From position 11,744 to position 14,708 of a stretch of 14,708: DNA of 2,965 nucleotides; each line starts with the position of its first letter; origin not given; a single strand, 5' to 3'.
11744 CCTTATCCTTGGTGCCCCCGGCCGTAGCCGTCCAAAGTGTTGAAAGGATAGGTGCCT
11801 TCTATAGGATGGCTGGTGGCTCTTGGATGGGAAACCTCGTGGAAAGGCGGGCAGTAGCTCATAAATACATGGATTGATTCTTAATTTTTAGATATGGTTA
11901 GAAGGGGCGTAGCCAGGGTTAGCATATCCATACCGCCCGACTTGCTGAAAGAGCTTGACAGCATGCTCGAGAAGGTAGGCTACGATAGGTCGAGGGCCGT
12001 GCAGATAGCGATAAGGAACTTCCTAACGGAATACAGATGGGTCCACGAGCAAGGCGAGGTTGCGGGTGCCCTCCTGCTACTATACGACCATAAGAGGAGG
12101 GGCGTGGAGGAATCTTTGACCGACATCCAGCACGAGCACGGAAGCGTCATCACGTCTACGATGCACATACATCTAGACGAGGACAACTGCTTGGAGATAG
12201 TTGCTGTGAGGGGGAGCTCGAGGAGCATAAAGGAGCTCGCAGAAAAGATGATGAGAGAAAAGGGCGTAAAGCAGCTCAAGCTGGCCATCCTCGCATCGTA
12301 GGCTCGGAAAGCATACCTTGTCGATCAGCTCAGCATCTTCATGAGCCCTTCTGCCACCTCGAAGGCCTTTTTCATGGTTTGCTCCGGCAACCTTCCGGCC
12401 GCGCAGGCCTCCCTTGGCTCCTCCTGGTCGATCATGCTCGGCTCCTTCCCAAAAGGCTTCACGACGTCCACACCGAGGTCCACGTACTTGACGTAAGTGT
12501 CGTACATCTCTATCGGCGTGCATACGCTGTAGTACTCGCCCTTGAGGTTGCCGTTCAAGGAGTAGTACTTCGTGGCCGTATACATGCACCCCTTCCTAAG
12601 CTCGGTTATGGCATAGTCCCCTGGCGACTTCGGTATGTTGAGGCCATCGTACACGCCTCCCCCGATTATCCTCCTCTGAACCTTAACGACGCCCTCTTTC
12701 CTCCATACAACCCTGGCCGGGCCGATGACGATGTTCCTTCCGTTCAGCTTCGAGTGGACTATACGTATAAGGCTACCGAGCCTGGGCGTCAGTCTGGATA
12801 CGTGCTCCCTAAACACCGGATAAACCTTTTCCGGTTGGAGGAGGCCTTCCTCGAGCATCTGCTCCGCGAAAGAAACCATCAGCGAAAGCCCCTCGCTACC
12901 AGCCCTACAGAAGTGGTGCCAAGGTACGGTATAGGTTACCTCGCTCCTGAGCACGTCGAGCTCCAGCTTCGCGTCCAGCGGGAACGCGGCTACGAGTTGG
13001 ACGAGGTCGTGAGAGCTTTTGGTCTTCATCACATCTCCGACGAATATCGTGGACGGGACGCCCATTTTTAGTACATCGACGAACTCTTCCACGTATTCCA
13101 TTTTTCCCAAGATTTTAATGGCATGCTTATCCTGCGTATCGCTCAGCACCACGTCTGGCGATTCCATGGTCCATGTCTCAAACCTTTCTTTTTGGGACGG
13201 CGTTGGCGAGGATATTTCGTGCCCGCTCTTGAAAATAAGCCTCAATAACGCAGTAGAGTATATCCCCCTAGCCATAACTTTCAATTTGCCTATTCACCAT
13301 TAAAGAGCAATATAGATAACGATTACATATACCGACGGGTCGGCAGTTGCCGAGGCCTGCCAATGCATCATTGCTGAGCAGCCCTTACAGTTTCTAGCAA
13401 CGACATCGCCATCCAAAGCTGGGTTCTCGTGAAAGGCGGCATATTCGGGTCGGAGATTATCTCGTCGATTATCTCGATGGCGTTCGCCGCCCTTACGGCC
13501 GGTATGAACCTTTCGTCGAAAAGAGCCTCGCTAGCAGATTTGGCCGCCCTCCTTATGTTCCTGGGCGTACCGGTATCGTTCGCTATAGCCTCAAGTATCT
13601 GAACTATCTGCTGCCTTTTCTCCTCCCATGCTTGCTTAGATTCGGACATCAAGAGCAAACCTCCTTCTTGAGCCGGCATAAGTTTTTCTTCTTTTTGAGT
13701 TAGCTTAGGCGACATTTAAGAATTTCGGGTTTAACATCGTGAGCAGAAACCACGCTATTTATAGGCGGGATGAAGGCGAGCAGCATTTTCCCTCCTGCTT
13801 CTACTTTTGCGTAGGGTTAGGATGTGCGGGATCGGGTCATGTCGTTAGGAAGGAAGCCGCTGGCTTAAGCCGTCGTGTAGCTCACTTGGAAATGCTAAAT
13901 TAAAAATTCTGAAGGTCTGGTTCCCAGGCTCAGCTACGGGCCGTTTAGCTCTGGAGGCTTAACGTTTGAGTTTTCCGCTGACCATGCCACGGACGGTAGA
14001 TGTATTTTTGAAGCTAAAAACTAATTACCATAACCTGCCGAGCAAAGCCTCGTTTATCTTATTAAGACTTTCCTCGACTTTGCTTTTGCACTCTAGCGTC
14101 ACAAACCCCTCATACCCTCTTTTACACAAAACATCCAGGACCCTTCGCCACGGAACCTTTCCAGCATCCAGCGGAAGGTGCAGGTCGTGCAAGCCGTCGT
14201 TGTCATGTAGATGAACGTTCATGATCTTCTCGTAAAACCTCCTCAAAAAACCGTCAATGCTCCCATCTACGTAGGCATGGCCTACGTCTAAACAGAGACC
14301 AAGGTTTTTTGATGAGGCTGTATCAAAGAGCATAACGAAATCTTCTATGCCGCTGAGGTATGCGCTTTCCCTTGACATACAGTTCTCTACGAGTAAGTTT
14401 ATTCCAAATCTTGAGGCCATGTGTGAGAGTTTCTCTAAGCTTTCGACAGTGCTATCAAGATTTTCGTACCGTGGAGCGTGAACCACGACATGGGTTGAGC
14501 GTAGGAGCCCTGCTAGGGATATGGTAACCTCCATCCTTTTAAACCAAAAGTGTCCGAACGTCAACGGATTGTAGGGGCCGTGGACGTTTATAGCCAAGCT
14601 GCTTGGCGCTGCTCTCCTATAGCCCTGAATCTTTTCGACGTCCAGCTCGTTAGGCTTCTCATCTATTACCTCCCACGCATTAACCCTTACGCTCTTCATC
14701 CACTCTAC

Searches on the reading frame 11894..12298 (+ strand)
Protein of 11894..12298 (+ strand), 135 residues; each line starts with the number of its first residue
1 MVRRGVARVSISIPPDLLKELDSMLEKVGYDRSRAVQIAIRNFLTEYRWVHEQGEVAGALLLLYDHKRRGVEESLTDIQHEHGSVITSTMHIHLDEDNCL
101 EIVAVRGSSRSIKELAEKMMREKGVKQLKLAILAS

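Call 87: search_protein_families(library=pfam, proteins=[window:11894-12298:+], max_evalue=0.00001)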
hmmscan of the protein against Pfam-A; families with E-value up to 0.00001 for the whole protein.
window:11894-12298:+ (135 aa): 1 family
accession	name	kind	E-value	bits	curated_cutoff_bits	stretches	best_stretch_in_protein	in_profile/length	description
PF08753.17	NikR_C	-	8.5e-31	106.4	22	1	57-132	1-76/77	NikR C terminal nickel binding domain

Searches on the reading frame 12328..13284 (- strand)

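Call 87: search_protein_families(library=pfam, proteins=[window:12328-13284:-], max_evalue=0.00001)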
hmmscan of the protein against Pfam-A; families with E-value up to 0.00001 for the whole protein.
window:12328-13284:- (319 aa): 1 family
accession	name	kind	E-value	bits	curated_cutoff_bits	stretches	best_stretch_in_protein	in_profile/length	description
PF04167.18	DUF402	-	8.1e-10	39.2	23.9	1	223-289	1-67/68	Protein of unknown function (DUF402)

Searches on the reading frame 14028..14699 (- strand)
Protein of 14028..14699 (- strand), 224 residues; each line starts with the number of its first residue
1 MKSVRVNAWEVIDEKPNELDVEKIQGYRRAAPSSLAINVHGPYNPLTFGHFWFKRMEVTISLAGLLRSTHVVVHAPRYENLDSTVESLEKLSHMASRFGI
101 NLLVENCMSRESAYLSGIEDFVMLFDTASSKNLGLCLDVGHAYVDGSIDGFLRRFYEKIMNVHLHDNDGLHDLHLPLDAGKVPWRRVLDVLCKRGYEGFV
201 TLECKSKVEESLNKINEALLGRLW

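Call 87: search_protein_families(library=pfam, proteins=[window:14028-14699:-], max_evalue=0.00001)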
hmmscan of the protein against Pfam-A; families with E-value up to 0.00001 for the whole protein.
window:14028-14699:- (224 aa): 1 family
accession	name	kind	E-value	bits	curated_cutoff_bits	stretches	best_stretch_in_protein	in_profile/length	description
PF01261.30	AP_endonuc_2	-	7.3e-26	91.8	31.1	1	17-208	23-233/249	Xylose isomerase-like TIM barrel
